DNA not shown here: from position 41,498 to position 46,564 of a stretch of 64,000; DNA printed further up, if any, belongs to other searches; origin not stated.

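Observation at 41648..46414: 1,588-aa RND permease with ~430 extra residues confined to the first extracytoplasmic loop and no adaptor or outer-channel genes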

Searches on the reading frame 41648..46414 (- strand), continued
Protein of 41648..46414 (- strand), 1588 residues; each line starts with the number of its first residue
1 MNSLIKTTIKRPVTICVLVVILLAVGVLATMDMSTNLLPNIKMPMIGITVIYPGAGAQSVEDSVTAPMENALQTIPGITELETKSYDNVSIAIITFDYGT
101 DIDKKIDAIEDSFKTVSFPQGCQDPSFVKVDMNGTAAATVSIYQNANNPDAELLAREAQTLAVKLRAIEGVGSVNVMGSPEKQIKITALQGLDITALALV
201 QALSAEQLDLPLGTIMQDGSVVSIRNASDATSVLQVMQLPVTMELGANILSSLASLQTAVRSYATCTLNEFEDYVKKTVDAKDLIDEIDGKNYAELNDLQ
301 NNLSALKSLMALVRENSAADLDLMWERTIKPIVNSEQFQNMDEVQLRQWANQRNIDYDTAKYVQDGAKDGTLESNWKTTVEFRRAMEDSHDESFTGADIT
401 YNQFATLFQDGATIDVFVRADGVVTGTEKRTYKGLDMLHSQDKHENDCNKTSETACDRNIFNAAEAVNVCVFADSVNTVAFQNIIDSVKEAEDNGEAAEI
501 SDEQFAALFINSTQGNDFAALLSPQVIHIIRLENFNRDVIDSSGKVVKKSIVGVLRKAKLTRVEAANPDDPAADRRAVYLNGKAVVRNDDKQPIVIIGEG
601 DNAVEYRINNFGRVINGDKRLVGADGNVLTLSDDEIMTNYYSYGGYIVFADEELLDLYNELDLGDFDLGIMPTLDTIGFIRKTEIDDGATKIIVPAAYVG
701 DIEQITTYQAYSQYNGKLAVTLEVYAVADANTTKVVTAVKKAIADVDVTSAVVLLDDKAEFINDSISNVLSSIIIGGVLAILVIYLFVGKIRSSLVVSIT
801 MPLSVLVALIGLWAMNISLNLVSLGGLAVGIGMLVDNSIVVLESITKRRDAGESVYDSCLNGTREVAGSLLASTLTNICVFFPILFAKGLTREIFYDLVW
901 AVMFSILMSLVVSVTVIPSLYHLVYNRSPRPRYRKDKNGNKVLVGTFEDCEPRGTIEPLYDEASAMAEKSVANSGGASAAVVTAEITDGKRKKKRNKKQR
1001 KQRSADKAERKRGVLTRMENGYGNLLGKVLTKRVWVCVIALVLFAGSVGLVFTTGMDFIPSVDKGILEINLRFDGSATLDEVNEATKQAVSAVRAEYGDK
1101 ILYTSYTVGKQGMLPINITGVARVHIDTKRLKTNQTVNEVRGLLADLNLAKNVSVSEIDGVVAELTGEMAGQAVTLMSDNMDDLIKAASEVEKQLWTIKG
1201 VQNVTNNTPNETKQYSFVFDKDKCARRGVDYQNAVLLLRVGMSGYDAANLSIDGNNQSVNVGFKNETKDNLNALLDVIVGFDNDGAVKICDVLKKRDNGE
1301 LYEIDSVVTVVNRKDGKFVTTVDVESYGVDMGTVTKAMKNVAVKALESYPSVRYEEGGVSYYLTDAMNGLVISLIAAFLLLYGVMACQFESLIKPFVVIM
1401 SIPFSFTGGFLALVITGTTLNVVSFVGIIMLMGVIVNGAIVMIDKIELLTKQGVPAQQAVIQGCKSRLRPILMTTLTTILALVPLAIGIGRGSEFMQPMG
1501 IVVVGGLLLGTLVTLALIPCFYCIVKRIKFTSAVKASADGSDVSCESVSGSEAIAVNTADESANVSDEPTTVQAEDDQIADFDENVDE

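Call 12: find_homologous_proteins(query=window:41651-46414:-, max_evalue=1e-20)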
Query window:41651-46414:- (1588 aa): 422 proteins with E <= 1e-20 among 8000 candidates; the best 120 are listed.
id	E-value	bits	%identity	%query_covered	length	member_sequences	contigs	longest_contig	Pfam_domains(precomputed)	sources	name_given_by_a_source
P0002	0.0e+0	3310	95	100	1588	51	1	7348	PF00873.26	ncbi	-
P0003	0.0e+0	2990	86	100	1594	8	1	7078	PF00873.26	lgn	-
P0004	0.0e+0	2409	72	98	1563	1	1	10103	PF03176.22,PF00873.26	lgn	-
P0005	0.0e+0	2386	70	99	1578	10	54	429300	PF03176.22,PF00873.26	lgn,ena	-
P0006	0.0e+0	2365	70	99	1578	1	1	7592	PF03176.22,PF00873.26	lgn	-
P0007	0.0e+0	2347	69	98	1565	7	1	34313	PF03176.22,PF00873.26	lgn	-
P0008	0.0e+0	2301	69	97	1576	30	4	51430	PF03176.22,PF02355.23,PF00873.26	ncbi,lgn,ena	-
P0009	0.0e+0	2241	67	98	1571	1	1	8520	PF03176.22,PF00873.26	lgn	-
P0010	0.0e+0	2235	69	96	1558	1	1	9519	PF03176.22,PF00873.26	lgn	-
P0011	0.0e+0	2215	67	96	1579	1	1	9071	PF03176.22,PF00873.26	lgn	-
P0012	0.0e+0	2180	67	98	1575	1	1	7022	PF00873.26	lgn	-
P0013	0.0e+0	2155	64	100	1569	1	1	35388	PF03176.22,PF00873.26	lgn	-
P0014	0.0e+0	2145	66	97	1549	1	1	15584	PF00873.26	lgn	-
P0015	0.0e+0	2144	65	97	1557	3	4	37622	PF03176.22,PF00873.26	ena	-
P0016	0.0e+0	2144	65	99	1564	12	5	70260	PF00873.26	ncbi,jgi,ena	-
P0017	0.0e+0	2137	65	97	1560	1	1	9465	PF03176.22,PF00873.26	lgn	-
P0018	0.0e+0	2121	65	97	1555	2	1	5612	PF03176.22,PF00873.26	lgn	-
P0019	0.0e+0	2113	65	97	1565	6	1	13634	PF00873.26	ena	-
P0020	0.0e+0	2113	64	98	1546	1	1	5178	PF00873.26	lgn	-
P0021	0.0e+0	2110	64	97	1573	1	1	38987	PF03176.22,PF00873.26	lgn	-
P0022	0.0e+0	2085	63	99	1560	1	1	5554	PF03176.22,PF00873.26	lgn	-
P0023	0.0e+0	2081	62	100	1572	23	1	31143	PF00873.26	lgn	-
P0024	0.0e+0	1948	61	98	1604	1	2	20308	PF00873.26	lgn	-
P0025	0.0e+0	1902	59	99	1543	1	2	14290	PF02355.23,PF00873.26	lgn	-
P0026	0.0e+0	1886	58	99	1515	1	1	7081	PF00873.26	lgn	-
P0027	0.0e+0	1881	58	99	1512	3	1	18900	PF00873.26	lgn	-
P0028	0.0e+0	1873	58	99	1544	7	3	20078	PF00873.26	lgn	-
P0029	0.0e+0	1872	58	99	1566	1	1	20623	PF00873.26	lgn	-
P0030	0.0e+0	1859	58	98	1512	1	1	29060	PF00873.26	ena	-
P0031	0.0e+0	1859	58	98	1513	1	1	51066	PF00873.26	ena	-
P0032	0.0e+0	1842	59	96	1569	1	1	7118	PF02355.23,PF00873.26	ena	-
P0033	0.0e+0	1841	58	97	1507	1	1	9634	PF00873.26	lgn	-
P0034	0.0e+0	1838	58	96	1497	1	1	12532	PF00873.26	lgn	-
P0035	0.0e+0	1836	58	97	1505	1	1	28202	PF00873.26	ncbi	-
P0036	0.0e+0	1835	58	97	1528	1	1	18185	PF02355.23,PF00873.26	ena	-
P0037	0.0e+0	1831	59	96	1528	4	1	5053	PF00873.26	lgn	-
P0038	0.0e+0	1830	56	99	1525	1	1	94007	PF00873.26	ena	-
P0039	0.0e+0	1829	57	99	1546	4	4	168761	PF02355.23,PF00873.26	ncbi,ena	-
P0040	0.0e+0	1812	57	96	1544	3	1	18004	PF00873.26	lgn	-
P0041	0.0e+0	1806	57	98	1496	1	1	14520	PF00873.26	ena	-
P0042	0.0e+0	1789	56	100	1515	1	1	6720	PF00873.26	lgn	-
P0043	0.0e+0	1787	57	98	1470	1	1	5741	PF00873.26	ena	-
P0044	0.0e+0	1755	57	96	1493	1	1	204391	PF02355.23,PF00873.26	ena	-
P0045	0.0e+0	1736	56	98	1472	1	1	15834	PF00873.26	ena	-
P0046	0.0e+0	1724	56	97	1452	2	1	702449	PF00873.26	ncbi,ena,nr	ncbi:MAG: efflux RND transporter permease subunit [Clostridiales bacterium]|nr:efflux RND transporte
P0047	0.0e+0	1722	57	97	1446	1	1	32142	PF03176.22,PF00873.26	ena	-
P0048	0.0e+0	1720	56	97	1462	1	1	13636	PF00873.26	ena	-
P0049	0.0e+0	1718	57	97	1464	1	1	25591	PF00873.26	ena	-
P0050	0.0e+0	1708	56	98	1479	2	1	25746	PF00873.26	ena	-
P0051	0.0e+0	1701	55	97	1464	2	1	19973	PF00873.26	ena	-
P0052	0.0e+0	1700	56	96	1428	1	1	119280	PF02355.23,PF00873.26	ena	-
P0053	0.0e+0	1696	55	98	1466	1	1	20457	PF00873.26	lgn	-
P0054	0.0e+0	1690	55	97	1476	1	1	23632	PF00873.26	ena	-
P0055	0.0e+0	1686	56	97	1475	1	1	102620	PF00873.26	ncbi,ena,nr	ncbi:MAG: efflux RND transporter permease subunit [Clostridiales bacterium]|nr:efflux RND transporte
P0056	0.0e+0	1667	54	98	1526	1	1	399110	PF02355.23,PF00873.26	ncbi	-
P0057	0.0e+0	1543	55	68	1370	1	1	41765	PF02355.23,PF00873.26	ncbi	-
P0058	0.0e+0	1535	56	68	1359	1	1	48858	PF02355.23,PF00873.26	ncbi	-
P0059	0.0e+0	1521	54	68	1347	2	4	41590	PF02355.23,PF00873.26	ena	-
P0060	0.0e+0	1520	51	97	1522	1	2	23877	PF00873.26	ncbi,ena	-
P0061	0.0e+0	1502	54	69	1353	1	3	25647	PF02355.23,PF00873.26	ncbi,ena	-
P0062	0.0e+0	1495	54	68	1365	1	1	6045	PF03176.22,PF00873.26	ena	-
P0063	0.0e+0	1494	53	68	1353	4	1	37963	PF02355.23,PF00873.26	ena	-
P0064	0.0e+0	1491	55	66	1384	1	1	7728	PF02355.23,PF00873.26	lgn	-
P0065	0.0e+0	1487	54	67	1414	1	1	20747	PF00873.26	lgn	-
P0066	0.0e+0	1484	56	64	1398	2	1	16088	PF00873.26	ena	-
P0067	0.0e+0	1478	53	68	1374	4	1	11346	PF00873.26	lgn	-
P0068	0.0e+0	1471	53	69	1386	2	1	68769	PF02355.23,PF00873.26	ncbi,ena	-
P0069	0.0e+0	1469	54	65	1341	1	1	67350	PF03176.22,PF02355.23,PF00873.26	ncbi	-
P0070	0.0e+0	1466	49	97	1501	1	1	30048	PF03176.22,PF00873.26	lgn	-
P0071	0.0e+0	1392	53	65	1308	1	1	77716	PF02355.23,PF00873.26,PF07690.22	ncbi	-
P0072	0.0e+0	1362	47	96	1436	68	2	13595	PF00873.26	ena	-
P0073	0.0e+0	1316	47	96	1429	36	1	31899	PF00873.26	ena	-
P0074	0.0e+0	1307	47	96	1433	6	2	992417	PF00873.26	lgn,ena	-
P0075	0.0e+0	1077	44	55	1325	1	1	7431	PF00873.26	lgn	-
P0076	3.0e-254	865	41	56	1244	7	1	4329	PF03176.22,PF00873.26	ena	-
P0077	1.8e-247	843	44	55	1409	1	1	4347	PF00873.26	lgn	-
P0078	3.8e-242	825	42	55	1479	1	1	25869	PF03176.22,PF00873.26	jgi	jgi:HAE1 family hydrophobic/amphiphilic exporter-1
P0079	5.9e-241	821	43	55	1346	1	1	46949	PF03176.22,PF02355.23,PF00873.26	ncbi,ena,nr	ncbi:MAG: efflux RND transporter permease subunit [Clostridia bacterium]|nr:efflux RND transporter p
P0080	2.0e-238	813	41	56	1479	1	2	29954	PF03176.22,PF02355.23,PF00873.26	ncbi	-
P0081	1.8e-235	803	44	52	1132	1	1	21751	PF03176.22,PF02355.23,PF00873.26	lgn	-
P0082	3.0e-235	802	42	55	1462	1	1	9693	PF03176.22,PF02355.23,PF00873.26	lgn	-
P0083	8.5e-234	797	42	55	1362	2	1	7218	PF03176.22,PF00873.26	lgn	-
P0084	9.6e-234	797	42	54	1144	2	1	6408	PF03176.22,PF00873.26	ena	-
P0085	1.4e-232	793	43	55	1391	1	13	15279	PF03176.22,PF02355.23,PF00873.26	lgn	-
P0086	1.2e-228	780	42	52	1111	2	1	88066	PF03176.22,PF02355.23,PF00873.26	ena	-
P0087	4.0e-225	768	45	51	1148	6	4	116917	PF03176.22,PF02355.23,PF00873.26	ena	-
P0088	2.7e-223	762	41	52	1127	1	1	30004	PF03176.22,PF02355.23,PF00873.26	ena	-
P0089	1.6e-127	445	28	35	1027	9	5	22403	PF03176.22,PF00873.26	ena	-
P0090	1.2e-125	439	28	34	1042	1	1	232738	PF03176.22,PF00873.26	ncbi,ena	-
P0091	2.0e-123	432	29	33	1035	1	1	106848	PF03176.22,PF00873.26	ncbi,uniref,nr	ncbi:efflux RND transporter permease subunit [Herbivorax sp. ANBcel31]|uniref:efflux RND transporter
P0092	7.2e-115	403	30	33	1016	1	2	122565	PF03176.22,PF00873.26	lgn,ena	-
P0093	1.0e-114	403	30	33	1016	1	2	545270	PF03176.22,PF00873.26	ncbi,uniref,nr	ncbi:efflux RND transporter permease subunit [Anaerosacchariphilus sp. NSJ-68]|uniref:Efflux RND tra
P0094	1.2e-114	402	30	33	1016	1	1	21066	PF03176.22,PF00873.26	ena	-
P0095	3.4e-114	401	30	33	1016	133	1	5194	PF03176.22,PF00873.26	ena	-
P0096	3.9e-114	401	30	33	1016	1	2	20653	PF03176.22,PF02355.23,PF00873.26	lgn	-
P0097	4.4e-114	401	30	33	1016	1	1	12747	PF03176.22,PF00873.26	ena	-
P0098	6.6e-114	400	30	33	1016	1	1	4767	PF03176.22,PF00873.26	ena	-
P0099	8.1e-114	400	29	33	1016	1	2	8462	PF03176.22,PF00873.26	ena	-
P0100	8.3e-114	400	30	33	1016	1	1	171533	PF03176.22,PF00873.26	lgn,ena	-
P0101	1.1e-113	399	30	33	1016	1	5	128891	PF03176.22,PF00873.26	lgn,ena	-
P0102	1.4e-113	399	30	33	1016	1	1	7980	PF03176.22,PF00873.26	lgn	-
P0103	1.5e-113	399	30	33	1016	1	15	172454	PF03176.22,PF00873.26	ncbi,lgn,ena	-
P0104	2.2e-113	398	30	33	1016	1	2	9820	PF03176.22,PF00873.26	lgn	-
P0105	2.5e-113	398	29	33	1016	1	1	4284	PF03176.22,PF00873.26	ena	-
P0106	2.7e-113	398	30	33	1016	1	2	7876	PF03176.22,PF00873.26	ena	-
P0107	3.2e-113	398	30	33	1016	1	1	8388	PF03176.22,PF00873.26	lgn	-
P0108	3.2e-113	398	30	33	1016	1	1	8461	PF03176.22,PF00873.26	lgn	-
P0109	3.2e-113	398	30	33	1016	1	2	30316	PF03176.22,PF00873.26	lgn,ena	-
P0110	3.3e-113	398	30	33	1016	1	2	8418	PF03176.22,PF00873.26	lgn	-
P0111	3.6e-113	398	30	33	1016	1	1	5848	PF03176.22,PF00873.26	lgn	-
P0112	4.6e-113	397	30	33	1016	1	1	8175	PF03176.22,PF00873.26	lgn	-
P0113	5.6e-113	397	27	53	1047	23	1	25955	PF03176.22,PF00873.26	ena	-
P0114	5.6e-113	397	30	33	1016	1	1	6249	PF03176.22,PF00873.26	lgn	-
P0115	5.9e-113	397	30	33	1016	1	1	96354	PF03176.22,PF00873.26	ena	-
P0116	6.1e-113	397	30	33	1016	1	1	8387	PF03176.22,PF00873.26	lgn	-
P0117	6.3e-113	397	30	33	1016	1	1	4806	PF03176.22,PF00873.26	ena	-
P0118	6.7e-113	397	30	33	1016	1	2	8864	PF03176.22,PF00873.26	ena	-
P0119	7.0e-113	397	29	32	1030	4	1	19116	PF00873.26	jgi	-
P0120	7.4e-113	396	30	33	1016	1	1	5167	PF03176.22,PF00873.26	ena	-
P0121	8.1e-113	396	30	33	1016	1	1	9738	PF03176.22,PF00873.26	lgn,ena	-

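Call 23: find_encoding_contigs(protein=P0005, flank=10000, max_places=2)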
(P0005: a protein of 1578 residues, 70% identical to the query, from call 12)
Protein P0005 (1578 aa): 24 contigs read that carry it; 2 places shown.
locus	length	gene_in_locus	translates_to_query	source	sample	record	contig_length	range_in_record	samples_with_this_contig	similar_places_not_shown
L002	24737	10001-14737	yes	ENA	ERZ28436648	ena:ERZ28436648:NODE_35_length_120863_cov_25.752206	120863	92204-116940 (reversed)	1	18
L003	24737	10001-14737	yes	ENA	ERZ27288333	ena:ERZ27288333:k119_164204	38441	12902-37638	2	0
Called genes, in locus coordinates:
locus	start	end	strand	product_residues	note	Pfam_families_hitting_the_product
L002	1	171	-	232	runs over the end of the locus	PF02308:MgtC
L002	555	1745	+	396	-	PF00438:S-AdoMet_synt_N, PF02772:S-AdoMet_synt_M, PF02773:S-AdoMet_synt_C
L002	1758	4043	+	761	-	PF23139:OB_YrrC, PF13401:AAA_22 (faint), PF14490:HHH_RecD2, PF13245:AAA_19, PF13604:AAA_30, PF18335:SH3_13, PF01443:Viral_helicase1 (weak), PF13538:UvrD_C_2, +1 more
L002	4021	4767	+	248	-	PF18912:DZR_2, PF12773:DZR (faint), PF00156:Pribosyltran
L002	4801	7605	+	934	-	PF07517:SecA_DEAD, PF00270:DEAD (weak), PF01043:SecA_PP_bind, PF21090:P-loop_SecA, PF07516:SecA_SW, PF02810:SEC-C (weak)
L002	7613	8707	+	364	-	PF03462:PCRF, PF00472:RF-1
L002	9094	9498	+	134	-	PF00011:HSP20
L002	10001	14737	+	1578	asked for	PF00873:ACR_tran, PF03176:MMPL (weak), PF00873:ACR_tran, PF03176:MMPL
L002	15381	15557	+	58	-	-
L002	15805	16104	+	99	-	PF16079:Phage_holin_5_2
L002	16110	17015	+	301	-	PF22600:MTPAP-like_central (faint), PF01909:NTP_transf_2, PF18765:Polbeta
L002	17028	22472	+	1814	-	PF05593:RHS_repeat (faint), PF25023:TEN_YD-shell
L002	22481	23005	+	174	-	-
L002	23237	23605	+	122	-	-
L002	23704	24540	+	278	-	-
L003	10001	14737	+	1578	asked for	PF00873:ACR_tran, PF03176:MMPL (weak), PF00873:ACR_tran, PF03176:MMPL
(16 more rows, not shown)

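Call 24: find_encoding_contigs(protein=P0046, flank=10000, max_places=1)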
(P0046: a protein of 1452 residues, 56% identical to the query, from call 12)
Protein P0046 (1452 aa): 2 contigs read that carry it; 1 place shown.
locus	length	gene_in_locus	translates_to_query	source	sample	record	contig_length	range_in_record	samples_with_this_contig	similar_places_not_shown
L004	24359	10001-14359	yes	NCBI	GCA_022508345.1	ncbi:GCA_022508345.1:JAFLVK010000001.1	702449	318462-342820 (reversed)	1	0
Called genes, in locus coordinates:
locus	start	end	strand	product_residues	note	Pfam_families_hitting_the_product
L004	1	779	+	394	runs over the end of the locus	PF00438:S-AdoMet_synt_N, PF02772:S-AdoMet_synt_M, PF02773:S-AdoMet_synt_C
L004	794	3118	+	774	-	PF23139:OB_YrrC, PF14490:HHH_RecD2, PF13086:AAA_11 (faint), PF13245:AAA_19, PF13604:AAA_30, PF18335:SH3_13, PF01443:Viral_helicase1 (weak), PF13538:UvrD_C_2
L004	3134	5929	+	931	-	PF07517:SecA_DEAD, PF00270:DEAD (weak), PF01043:SecA_PP_bind, PF21090:P-loop_SecA, PF07516:SecA_SW, PF02810:SEC-C (weak)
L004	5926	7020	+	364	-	PF03462:PCRF, PF00472:RF-1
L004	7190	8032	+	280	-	PF12541:DUF3737, PF13229:Beta_helix (faint)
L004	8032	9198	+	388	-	PF00155:Aminotran_1_2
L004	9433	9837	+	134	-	PF00011:HSP20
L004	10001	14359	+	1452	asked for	PF00873:ACR_tran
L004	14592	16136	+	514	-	PF00128:Alpha-amylase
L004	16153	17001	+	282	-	PF12710:HAD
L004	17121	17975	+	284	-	-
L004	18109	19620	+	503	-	-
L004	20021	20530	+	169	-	-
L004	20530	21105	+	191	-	-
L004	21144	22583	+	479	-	PF00587:tRNA-synt_2b, PF03129:HGTP_anticodon, PF09180:ProRS-C_1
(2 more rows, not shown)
